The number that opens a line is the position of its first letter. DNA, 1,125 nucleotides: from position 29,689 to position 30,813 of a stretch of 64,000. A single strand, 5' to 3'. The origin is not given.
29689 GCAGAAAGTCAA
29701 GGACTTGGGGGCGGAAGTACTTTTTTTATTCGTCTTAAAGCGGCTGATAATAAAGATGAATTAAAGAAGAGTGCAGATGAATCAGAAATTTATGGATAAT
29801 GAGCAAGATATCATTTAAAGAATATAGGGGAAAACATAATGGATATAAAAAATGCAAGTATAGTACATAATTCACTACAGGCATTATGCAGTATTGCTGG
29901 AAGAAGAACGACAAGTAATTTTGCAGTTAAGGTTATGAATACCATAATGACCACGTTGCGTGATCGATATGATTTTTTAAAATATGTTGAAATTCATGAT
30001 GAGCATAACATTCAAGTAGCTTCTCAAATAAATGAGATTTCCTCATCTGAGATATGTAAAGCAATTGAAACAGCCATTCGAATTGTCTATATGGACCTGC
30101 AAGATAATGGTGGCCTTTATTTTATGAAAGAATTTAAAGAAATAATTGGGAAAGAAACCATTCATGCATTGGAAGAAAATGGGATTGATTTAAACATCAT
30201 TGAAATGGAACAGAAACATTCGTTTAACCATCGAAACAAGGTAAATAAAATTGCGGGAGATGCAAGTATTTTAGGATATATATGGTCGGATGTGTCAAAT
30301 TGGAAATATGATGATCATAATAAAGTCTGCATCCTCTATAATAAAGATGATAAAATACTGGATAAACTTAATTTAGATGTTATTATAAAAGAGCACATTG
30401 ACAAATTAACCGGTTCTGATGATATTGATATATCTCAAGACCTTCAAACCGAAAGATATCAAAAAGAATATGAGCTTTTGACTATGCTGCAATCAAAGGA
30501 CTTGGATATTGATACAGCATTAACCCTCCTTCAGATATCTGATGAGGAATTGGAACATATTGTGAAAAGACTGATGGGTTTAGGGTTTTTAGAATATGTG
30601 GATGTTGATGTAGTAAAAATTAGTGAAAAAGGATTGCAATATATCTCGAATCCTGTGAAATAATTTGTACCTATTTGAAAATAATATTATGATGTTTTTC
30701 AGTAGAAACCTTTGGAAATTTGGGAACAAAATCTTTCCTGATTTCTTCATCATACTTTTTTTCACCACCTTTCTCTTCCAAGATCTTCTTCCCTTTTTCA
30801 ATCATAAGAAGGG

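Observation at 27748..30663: PAS histidine kinase followed by a receiver-less wHTH protein that has a paralog at 9633..10496: candidate non-canonical two-component partner family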

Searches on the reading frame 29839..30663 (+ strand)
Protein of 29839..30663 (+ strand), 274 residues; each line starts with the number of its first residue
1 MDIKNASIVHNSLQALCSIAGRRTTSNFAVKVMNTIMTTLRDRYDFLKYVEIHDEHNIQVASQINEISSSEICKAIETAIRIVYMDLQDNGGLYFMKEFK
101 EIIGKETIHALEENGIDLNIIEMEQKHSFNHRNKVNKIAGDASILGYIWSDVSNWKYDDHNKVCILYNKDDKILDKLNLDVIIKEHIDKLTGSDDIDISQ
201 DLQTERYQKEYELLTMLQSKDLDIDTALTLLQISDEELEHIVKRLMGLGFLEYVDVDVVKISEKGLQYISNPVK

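Call 4: search_protein_families(library=pfam, proteins=[window:29839-30660:+], max_evalue=1)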
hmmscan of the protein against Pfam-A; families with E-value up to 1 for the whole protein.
window:29839-30660:+ (274 aa): 3 families
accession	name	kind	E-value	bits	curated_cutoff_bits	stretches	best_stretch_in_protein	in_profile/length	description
PF06877.16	RraB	-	0.021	15.8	23.3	1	105-169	5-70/102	Regulator of ribonuclease activity B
PF10007.15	DUF2250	-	0.032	14.8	24.4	1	208-264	8-65/93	Uncharacterized protein conserved in archaea (DUF2250)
PF18923.6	DUF5673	-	0.11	13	26.7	1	148-179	18-49/66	Domain of unknown function (DUF5673)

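Call 5: search_protein_families(library=ncbifam, proteins=[window:29839-30660:+], max_evalue=1)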
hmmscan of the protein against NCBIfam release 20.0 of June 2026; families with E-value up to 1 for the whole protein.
window:29839-30660:+ (274 aa): 1 family
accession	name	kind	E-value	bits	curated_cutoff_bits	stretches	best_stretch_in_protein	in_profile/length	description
NF003063.0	PRK03987.1-2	equivalog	0.017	14.4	430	1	34-112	73-152/262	translation initiation factor IF-2 subunit alpha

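Call 6: find_homologous_proteins(query=window:29839-30660:+, max_evalue=0.001)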
Query window:29839-30660:+ (274 aa): 106 proteins with E <= 0.001 among 656 candidates.
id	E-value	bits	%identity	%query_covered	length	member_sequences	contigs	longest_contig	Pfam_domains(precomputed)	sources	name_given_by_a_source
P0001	1.5e-170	583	99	100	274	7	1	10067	-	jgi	-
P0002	2.7e-137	474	79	100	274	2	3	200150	-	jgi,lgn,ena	jgi:hypothetical protein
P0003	2.1e-117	409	68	100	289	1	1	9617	-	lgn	-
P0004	3.6e-106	372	63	99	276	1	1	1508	-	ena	-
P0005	1.3e-103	364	61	100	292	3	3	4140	-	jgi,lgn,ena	-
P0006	3.6e-103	363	59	99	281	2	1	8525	-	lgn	-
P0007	1.1e-102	361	59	100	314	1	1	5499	-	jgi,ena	-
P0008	3.8e-102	359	59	98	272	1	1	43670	-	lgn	-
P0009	3.9e-101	356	58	99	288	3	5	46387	-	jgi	jgi:hypothetical protein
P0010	1.1e-100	355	87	69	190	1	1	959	-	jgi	jgi:hypothetical protein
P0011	7.7e-99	348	59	98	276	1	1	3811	-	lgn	-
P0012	2.4e-97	344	58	98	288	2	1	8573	-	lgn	-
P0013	2.9e-97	343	58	97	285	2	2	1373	-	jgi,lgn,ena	-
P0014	2.6e-95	337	56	98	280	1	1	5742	-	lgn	-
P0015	1.2e-94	335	55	98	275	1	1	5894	-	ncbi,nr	ncbi:MAG: hypothetical protein KGY50_01230 [Candidatus Thermoplasmatota archaeon]|nr:hypothetical pr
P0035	3.2e-88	314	53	99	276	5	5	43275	-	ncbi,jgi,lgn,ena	jgi:hypothetical protein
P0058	1.1e-54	204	39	97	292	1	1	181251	-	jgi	jgi:hypothetical protein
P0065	5.7e-54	201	38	97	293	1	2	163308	-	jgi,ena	-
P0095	2.0e-50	190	37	97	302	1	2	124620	-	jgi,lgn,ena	-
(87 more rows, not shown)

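Call 9: find_encoding_contigs(protein=P0002, flank=8000, max_places=3)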
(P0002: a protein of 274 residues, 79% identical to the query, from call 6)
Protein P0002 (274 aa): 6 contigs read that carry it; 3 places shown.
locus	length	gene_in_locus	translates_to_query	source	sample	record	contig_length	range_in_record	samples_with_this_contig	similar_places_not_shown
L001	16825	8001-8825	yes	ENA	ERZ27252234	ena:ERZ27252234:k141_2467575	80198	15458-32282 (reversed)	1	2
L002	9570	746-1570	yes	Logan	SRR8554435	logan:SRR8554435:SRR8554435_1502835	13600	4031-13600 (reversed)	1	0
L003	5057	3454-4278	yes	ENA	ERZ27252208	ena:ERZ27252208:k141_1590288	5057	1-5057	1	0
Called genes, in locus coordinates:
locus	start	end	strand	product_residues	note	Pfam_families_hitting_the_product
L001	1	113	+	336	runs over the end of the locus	PF13243:SQHop_cyclase_C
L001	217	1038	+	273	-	PF05552:MS_channel_1st_1 (weak), PF00924:MS_channel_2nd, PF21082:MS_channel_3rd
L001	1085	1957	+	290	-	PF00583:Acetyltransf_1, PF08445:FR47 (weak)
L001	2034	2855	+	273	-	PF00106:adh_short, PF05368:NmrA (weak), PF08643:DUF1776, PF08659:KR (weak), PF13561:adh_short_C2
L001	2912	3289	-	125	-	-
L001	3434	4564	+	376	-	PF00266:Aminotran_5, PF01053:Cys_Met_Meta_PP, PF00155:Aminotran_1_2, PF01212:Beta_elim_lyase (weak)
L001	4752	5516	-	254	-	PF00583:Acetyltransf_1 (weak), PF14268:YoaP (weak)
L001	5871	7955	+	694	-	PF00989:PAS, PF08447:PAS_3, PF08448:PAS_4, PF13426:PAS_9, PF13426:PAS_9, PF00989:PAS, PF13426:PAS_9, PF00512:HisKA, +4 more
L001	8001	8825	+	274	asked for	-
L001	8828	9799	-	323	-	PF01841:Transglut_core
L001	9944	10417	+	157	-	-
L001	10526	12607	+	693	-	PF02129:Peptidase_S15, PF08530:PepX_C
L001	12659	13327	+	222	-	PF04967:HTH_10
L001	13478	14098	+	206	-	-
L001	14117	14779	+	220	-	-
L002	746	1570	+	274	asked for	-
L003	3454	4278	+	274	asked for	-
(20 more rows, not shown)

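Call 10: find_encoding_contigs(protein=P0009, flank=8000, max_places=3)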
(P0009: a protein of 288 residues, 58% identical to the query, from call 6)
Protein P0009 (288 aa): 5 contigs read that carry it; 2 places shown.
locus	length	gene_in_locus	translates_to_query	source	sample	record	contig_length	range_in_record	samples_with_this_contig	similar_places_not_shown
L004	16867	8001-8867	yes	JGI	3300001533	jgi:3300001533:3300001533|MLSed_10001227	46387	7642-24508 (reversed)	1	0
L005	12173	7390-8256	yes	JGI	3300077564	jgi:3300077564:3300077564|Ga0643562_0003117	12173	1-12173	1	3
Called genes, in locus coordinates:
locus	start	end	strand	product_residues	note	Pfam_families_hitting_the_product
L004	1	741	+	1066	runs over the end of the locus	PF00688:TGFb_propeptide, PF24517:CBM96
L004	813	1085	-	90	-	-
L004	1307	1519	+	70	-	PF00313:CSD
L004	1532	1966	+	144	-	PF00254:FKBP_C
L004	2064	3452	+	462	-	PF02040:ArsB, PF03600:CitMHS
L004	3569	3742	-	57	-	PF23477:zf_Tbcl_2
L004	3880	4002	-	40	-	-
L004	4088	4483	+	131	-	-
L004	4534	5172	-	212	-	PF01917:Flagellin_arch-type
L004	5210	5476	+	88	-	-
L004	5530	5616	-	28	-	-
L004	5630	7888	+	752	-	PF00989:PAS, PF08448:PAS_4, PF13426:PAS_9, PF08447:PAS_3, PF13426:PAS_9, PF00989:PAS, PF13426:PAS_9, PF00512:HisKA, +6 more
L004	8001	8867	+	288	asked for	-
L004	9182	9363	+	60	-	-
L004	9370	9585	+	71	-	-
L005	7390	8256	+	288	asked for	-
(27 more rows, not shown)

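Call 11: find_encoding_contigs(protein=P0035, flank=8000, max_places=3)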
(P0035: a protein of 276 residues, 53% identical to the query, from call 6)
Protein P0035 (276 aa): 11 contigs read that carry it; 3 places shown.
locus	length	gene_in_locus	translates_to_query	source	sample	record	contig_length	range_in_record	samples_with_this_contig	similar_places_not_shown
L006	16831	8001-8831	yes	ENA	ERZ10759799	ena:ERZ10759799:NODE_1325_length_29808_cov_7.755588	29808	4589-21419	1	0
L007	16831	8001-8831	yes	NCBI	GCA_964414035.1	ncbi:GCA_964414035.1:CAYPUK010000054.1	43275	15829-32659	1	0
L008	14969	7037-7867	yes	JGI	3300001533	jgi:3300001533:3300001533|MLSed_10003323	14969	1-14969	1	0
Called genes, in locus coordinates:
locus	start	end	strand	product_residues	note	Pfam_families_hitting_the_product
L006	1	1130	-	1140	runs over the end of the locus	PF01095:Pectinesterase (faint), PF05048:NosD, PF13229:Beta_helix, PF05048:NosD, PF00801:PKD, PF18911:PKD_4, PF22352:K319L-like_PKD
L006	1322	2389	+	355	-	-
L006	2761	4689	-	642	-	PF00989:PAS (weak), PF08448:PAS_4, PF13426:PAS_9, PF00989:PAS (weak), PF08447:PAS_3 (weak), PF00989:PAS, PF13426:PAS_9, PF05763:DUF835, +2 more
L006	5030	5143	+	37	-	-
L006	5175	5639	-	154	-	PF13248:Zn_ribbon_3 (weak), PF13240:Zn_Ribbon_1 (weak)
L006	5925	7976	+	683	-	PF00989:PAS, PF08447:PAS_3 (weak), PF08448:PAS_4 (weak), PF13426:PAS_9, PF00989:PAS (weak), PF13426:PAS_9, PF00512:HisKA, PF02518:HATPase_c, +1 more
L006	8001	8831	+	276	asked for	-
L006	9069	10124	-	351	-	PF10432:bact-PGI_C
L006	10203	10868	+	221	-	PF12225:DUF5981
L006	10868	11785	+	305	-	PF02219:MTHFR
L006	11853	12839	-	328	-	PF01040:UbiA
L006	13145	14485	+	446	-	-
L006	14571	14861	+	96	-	-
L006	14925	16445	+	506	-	PF00152:tRNA-synt_2 (faint), PF01409:tRNA-synt_2d, PF17759:tRNA_synthFbeta (weak)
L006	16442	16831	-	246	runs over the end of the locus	PF00132:Hexapep, PF14602:Hexapep_2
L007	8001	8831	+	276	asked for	-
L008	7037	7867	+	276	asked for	-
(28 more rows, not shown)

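Call 13: find_encoding_contigs(protein=P0058, flank=8000, max_places=2)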
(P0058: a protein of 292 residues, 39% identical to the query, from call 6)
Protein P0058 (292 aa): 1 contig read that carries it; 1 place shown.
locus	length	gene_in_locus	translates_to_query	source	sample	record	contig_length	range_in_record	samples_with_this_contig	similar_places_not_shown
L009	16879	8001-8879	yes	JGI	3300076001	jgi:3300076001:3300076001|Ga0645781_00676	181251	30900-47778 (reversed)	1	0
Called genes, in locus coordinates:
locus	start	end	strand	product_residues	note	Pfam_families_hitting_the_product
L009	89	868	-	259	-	PF00378:ECH_1, PF16113:ECH_2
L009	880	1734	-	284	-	PF02737:3HCDH_N, PF03446:NAD_binding_2 (weak), PF00725:3HCDH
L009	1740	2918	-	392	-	PF00108:Thiolase_N, PF00109:ketoacyl-synt (faint), PF02803:Thiolase_C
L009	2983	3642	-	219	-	PF01557:FAA_hydrolase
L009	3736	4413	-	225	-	PF06197:DUF998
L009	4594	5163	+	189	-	PF02347:GDC-P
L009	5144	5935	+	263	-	PF01053:Cys_Met_Meta_PP (weak), PF02347:GDC-P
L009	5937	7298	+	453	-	PF02347:GDC-P, PF00266:Aminotran_5, PF21478:GcvP2_C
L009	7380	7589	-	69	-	-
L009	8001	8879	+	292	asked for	-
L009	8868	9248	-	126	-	-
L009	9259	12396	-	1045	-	PF00989:PAS, PF13426:PAS_9, PF00989:PAS, PF13426:PAS_9, PF08448:PAS_4, PF00989:PAS, PF08448:PAS_4, PF13426:PAS_9, +14 more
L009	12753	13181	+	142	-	-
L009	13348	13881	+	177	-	-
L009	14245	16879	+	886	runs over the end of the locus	-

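Call 14: find_encoding_contigs(protein=P0065, flank=8000, max_places=2)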
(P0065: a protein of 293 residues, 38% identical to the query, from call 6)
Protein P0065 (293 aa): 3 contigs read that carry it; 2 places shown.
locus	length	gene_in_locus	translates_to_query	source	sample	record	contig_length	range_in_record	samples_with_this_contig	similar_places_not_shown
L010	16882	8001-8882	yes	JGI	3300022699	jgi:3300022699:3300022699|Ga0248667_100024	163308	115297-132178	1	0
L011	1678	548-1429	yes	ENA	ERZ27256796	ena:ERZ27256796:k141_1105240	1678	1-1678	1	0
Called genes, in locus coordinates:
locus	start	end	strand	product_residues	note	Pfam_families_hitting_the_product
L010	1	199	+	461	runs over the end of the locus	PF02163:Peptidase_M50, PF13180:PDZ_2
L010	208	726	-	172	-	PF00252:Ribosomal_L16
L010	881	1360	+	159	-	PF00583:Acetyltransf_1, PF13508:Acetyltransf_7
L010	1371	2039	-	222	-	PF01902:Diphthami_syn_2_N, PF24167:DUF7411 (weak), PF28410:Diphthami_syn_2_C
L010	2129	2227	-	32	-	-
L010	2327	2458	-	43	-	-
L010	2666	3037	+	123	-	PF07381:EarA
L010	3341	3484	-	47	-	-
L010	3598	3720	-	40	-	-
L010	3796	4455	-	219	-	PF01557:FAA_hydrolase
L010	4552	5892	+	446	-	PF02347:GDC-P, PF01053:Cys_Met_Meta_PP (faint)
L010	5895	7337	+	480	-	PF02347:GDC-P, PF00266:Aminotran_5, PF21478:GcvP2_C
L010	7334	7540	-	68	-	-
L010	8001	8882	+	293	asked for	-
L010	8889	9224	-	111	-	PF12760:Zn_ribbon_IS1595 (faint), PF13248:Zn_ribbon_3 (faint), PF03119:DNA_ligase_ZBD (faint), PF07282:Cas12f1-like_TNB (faint)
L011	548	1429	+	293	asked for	-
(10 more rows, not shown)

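Call 15: find_encoding_contigs(protein=P0095, flank=8000, max_places=2)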
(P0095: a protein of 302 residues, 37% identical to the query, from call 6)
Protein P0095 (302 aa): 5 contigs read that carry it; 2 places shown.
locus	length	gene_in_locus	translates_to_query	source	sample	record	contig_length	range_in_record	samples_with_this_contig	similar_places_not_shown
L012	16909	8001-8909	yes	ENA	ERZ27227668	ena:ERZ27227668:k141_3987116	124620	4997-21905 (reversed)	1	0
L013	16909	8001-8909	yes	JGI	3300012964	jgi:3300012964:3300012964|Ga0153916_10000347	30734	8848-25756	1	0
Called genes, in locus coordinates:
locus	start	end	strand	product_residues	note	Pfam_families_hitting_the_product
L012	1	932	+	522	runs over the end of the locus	PF22842:Pel9A-like_beta_helix, PF05048:NosD, PF13229:Beta_helix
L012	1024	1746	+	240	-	PF10571:UPF0547 (weak), PF13248:Zn_ribbon_3 (weak)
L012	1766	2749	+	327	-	PF18911:PKD_4, PF00801:PKD, PF22352:K319L-like_PKD (weak), PF09624:DUF2393 (weak)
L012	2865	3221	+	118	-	-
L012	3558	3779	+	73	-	-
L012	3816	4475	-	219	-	PF01557:FAA_hydrolase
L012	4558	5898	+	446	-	PF02347:GDC-P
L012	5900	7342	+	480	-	PF02347:GDC-P, PF00266:Aminotran_5, PF21478:GcvP2_C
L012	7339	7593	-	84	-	-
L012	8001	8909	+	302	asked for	-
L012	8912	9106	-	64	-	-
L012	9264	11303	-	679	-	PF00989:PAS, PF13426:PAS_9, PF00989:PAS, PF13188:PAS_8, PF08448:PAS_4, PF13426:PAS_9, PF00512:HisKA, PF02518:HATPase_c, +2 more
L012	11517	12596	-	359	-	PF00535:Glycos_transf_2, PF13641:Glyco_tranf_2_3, PF04138:GtrA_DPMS_TM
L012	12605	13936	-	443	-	PF02366:PMT, PF13231:PMT_2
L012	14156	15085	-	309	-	PF08843:AbiEii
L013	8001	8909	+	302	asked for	-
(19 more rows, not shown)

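Call 19: search_solved_structures(query=A1, max_evalue=10, show_alignments=2)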
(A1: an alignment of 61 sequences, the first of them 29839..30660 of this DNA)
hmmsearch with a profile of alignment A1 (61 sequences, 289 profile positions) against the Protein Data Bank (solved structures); distinct sequences matched with E-value up to 10: 4.
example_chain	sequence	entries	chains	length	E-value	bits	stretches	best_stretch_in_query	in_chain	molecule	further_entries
6u1s_A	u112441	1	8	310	0.0031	20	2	8-88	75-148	de novo designed 16-helix transmembrane nanopore, TMHC8_R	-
3kp2_A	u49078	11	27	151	0.011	18.1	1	194-285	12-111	Transcriptional regulator TcaR | TcaR transcription regulator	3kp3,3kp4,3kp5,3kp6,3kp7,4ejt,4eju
2k9m_A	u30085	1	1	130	0.31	13.4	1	205-285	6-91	RNA polymerase sigma factor RpoN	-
5k7v_A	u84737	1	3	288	1.8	10.9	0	7-38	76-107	Designed protein HR00C3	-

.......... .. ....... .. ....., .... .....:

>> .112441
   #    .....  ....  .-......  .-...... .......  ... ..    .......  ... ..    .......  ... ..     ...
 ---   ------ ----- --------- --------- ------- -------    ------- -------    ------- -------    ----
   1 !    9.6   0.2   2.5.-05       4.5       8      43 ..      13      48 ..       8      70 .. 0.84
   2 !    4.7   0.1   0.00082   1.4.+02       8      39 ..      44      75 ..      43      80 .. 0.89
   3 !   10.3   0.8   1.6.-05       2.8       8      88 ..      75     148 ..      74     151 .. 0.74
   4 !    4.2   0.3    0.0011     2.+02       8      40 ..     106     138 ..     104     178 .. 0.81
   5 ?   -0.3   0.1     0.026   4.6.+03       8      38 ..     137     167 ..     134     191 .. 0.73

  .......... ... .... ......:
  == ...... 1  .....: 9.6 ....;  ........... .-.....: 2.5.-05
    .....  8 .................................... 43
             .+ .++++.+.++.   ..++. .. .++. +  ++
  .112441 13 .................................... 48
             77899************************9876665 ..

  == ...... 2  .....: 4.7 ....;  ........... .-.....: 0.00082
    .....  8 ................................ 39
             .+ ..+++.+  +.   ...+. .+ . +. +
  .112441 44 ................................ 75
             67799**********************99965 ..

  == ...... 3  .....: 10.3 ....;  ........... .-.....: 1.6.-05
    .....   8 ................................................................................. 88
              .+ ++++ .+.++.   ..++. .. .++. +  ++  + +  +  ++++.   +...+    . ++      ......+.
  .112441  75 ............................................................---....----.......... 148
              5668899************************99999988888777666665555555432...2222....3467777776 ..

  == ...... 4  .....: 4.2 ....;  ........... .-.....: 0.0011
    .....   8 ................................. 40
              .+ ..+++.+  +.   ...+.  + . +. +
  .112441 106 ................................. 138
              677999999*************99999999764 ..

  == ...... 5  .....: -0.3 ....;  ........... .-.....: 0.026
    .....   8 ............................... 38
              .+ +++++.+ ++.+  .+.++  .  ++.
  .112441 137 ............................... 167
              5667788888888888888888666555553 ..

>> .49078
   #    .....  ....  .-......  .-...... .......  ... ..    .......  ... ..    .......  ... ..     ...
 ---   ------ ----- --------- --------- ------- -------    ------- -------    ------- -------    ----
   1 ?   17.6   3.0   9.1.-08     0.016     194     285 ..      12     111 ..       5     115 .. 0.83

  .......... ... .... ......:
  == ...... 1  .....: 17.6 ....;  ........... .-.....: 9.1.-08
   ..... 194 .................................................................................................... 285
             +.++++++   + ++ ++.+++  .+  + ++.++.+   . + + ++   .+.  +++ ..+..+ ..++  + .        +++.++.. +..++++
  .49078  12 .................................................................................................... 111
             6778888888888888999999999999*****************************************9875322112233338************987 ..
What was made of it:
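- On DNA-binding winged-helix transcription factors (MarR-like): TcaR in the PDB scores E 0.011 (call 19).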
